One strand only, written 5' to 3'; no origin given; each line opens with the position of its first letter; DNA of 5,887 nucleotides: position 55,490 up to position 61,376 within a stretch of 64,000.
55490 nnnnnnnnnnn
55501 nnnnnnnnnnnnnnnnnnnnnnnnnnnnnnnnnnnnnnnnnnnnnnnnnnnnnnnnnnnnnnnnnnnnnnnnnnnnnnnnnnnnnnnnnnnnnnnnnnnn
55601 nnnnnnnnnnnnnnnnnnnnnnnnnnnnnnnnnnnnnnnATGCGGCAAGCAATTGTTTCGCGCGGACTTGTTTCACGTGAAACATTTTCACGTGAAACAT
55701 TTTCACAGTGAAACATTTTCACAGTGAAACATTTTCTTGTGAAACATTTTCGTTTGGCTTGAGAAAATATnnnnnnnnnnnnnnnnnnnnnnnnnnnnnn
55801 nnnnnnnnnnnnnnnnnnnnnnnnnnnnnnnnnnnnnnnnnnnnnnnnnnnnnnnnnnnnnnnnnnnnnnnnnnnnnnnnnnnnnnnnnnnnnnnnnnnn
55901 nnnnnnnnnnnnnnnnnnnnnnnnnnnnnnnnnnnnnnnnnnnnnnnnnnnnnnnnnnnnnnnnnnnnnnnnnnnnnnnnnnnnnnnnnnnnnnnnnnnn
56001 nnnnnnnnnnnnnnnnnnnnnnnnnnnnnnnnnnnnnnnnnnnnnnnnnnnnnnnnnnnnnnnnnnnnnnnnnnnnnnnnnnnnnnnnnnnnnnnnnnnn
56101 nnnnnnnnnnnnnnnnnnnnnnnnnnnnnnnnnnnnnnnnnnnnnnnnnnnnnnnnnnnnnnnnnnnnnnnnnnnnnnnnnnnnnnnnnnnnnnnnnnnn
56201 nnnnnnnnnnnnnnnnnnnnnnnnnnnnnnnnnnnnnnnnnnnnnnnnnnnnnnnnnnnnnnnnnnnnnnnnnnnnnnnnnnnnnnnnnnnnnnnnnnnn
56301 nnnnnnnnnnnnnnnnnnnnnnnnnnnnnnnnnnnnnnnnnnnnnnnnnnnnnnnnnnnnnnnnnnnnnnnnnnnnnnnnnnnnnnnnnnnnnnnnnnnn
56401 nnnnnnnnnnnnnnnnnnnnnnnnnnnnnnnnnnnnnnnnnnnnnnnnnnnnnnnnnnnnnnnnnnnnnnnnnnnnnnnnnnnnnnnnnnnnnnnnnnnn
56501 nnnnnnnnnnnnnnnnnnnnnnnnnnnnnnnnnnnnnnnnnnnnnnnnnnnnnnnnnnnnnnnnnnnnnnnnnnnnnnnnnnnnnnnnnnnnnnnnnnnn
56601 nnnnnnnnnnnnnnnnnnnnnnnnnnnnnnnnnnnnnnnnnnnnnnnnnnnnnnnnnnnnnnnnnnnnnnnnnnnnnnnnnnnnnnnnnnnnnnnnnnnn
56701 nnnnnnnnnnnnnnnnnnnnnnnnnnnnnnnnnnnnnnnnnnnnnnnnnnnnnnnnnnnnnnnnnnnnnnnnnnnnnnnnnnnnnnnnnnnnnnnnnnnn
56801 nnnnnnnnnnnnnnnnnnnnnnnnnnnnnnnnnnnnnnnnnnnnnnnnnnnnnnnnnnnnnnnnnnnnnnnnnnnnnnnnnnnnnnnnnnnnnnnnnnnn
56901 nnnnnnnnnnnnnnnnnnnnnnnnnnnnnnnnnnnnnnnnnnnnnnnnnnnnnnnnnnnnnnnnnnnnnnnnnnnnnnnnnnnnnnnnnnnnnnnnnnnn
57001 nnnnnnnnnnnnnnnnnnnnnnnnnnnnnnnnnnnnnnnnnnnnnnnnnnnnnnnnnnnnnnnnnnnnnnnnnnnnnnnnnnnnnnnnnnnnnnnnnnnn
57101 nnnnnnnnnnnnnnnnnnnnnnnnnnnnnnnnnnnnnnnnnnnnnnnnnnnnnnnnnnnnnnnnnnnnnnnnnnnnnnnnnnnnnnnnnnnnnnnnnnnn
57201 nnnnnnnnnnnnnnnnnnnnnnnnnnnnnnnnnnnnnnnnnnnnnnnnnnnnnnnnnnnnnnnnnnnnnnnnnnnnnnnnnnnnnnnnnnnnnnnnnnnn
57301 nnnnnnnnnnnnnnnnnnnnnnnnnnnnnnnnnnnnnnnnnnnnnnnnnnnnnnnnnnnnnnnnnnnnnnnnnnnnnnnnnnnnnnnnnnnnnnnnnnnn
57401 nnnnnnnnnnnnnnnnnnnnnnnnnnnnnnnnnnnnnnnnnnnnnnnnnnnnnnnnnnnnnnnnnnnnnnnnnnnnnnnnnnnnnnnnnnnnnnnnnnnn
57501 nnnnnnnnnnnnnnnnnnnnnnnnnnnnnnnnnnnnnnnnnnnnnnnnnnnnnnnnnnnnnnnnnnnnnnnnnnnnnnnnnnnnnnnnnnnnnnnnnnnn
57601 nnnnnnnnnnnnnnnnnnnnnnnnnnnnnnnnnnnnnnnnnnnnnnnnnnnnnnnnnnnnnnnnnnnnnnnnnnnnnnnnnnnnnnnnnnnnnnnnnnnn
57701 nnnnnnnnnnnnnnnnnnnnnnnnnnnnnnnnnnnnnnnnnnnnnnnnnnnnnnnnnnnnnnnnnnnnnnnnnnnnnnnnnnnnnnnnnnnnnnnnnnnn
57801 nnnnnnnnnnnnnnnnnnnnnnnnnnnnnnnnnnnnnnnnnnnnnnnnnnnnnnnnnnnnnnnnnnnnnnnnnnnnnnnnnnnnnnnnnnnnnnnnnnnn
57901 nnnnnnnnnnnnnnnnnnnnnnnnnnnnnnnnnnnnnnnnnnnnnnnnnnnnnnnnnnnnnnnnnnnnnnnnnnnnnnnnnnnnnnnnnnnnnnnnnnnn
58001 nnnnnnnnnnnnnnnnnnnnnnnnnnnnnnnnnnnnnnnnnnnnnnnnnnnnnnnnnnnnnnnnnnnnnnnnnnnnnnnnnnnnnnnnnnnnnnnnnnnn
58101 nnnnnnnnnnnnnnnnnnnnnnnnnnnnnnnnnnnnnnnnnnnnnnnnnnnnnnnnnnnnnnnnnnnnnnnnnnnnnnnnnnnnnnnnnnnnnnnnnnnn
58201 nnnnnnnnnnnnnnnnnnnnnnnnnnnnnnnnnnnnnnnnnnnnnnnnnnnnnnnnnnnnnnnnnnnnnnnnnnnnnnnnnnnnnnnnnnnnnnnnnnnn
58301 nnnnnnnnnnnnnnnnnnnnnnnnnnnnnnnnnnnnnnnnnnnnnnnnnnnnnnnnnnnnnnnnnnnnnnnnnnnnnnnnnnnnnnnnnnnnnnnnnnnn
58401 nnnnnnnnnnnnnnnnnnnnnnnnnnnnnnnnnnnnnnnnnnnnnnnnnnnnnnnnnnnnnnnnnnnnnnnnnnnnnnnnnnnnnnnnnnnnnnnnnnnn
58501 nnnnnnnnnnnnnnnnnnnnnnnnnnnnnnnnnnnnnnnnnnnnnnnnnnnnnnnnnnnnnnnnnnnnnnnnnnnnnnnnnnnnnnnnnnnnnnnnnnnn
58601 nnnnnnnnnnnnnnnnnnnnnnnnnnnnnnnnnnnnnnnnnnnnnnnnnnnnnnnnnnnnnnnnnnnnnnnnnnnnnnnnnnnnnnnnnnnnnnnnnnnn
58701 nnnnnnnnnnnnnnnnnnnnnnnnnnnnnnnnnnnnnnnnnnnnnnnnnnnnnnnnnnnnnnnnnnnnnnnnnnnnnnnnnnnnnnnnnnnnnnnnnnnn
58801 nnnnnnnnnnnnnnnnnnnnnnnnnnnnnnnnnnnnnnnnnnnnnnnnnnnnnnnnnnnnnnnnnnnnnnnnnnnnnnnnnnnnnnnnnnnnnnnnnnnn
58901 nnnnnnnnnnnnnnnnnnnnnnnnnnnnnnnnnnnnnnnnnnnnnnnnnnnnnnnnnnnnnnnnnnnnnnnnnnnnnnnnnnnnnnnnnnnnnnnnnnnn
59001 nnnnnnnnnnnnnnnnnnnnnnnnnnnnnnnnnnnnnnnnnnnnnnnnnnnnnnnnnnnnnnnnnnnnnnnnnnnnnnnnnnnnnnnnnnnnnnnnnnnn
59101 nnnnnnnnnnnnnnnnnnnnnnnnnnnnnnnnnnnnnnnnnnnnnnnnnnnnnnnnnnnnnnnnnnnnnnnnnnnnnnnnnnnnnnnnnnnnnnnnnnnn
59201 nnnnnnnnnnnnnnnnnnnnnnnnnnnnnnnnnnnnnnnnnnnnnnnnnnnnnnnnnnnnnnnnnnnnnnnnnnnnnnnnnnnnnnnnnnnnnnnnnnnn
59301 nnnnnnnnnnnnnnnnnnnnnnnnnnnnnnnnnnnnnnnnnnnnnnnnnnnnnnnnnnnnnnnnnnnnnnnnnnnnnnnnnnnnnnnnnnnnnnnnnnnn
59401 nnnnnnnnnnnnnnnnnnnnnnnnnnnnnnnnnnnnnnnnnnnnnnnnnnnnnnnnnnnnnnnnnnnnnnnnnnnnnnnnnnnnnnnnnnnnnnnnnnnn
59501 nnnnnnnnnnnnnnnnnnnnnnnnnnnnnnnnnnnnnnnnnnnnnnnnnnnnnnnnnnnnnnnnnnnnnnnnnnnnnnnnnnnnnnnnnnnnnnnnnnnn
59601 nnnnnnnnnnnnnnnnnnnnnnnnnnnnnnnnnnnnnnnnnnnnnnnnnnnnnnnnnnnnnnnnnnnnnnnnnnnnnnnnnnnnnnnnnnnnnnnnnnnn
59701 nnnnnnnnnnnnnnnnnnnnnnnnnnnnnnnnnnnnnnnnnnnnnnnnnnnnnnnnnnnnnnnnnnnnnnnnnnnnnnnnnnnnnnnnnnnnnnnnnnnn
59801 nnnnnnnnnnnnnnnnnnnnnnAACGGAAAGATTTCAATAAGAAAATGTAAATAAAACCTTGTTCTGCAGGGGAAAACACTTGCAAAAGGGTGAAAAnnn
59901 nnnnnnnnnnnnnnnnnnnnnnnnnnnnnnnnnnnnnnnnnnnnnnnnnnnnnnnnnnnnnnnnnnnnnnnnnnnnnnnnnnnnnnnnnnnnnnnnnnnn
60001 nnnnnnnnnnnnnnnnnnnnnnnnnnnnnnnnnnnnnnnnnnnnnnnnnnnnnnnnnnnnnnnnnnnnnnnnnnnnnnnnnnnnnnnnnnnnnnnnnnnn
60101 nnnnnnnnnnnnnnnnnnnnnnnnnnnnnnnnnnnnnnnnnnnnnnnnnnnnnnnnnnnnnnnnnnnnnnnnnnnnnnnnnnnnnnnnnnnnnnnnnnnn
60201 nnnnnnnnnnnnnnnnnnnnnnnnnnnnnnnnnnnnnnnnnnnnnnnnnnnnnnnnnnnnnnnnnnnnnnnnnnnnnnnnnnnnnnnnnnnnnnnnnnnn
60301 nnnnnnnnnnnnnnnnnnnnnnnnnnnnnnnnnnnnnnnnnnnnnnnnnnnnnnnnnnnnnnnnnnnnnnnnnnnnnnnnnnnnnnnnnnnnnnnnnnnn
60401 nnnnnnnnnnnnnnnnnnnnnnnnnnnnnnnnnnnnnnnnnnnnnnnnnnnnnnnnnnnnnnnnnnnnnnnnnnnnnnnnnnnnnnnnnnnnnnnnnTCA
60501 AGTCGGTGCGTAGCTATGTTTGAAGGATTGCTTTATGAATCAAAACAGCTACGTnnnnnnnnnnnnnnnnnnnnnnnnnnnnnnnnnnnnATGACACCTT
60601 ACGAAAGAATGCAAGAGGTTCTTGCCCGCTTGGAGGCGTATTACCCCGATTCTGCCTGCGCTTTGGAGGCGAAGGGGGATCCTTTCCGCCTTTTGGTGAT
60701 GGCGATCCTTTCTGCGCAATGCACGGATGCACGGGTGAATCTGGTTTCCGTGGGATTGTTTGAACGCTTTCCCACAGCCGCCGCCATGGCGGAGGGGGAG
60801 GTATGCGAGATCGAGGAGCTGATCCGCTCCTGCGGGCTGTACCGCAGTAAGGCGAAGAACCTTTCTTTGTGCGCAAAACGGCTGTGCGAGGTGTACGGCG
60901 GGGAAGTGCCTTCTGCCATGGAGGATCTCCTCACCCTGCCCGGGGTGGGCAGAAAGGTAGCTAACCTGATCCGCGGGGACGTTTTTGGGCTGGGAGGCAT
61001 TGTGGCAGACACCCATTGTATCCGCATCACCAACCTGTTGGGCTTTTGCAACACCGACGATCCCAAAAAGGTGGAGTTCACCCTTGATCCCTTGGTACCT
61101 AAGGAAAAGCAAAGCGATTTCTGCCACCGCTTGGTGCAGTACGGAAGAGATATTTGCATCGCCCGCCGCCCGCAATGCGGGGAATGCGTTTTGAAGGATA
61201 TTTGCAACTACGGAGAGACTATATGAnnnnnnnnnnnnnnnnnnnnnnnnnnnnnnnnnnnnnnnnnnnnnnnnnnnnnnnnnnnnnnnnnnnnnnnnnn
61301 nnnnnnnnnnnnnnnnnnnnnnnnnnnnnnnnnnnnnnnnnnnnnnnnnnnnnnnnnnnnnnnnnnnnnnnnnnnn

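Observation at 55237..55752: Arrays of a self-complementary 16-bp repeat (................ x5, twice): overlapping palindromes in every register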

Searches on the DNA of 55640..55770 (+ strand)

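Call 69: search_dna_similar(query=window:55640-55770:+, collection=plasmids, mode=distant, max_evalue=0.001, max_rows=15)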
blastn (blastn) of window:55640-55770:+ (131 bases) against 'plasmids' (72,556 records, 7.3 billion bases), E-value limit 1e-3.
No match.

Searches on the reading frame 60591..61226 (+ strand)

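Call 38: search_protein_families(library=pfam, proteins=[window:60591-61226:+])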
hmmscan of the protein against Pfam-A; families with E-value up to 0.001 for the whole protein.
window:60591-61226:+ (211 aa): 3 families
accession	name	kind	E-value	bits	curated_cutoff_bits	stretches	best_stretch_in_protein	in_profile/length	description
PF00730.31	HhH-GPD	-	4.2e-21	75.7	26.2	1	36-170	1-107/108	HhH-GPD superfamily base excision DNA repair protein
PF10576.14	EndIII_4Fe-2S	-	1.8e-06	28.5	20.5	1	189-205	1-17/17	Iron-sulfur binding domain of endonuclease III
PF00633.29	HHH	-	2.1e-06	27.7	24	1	102-128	2-28/30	Helix-hairpin-helix motif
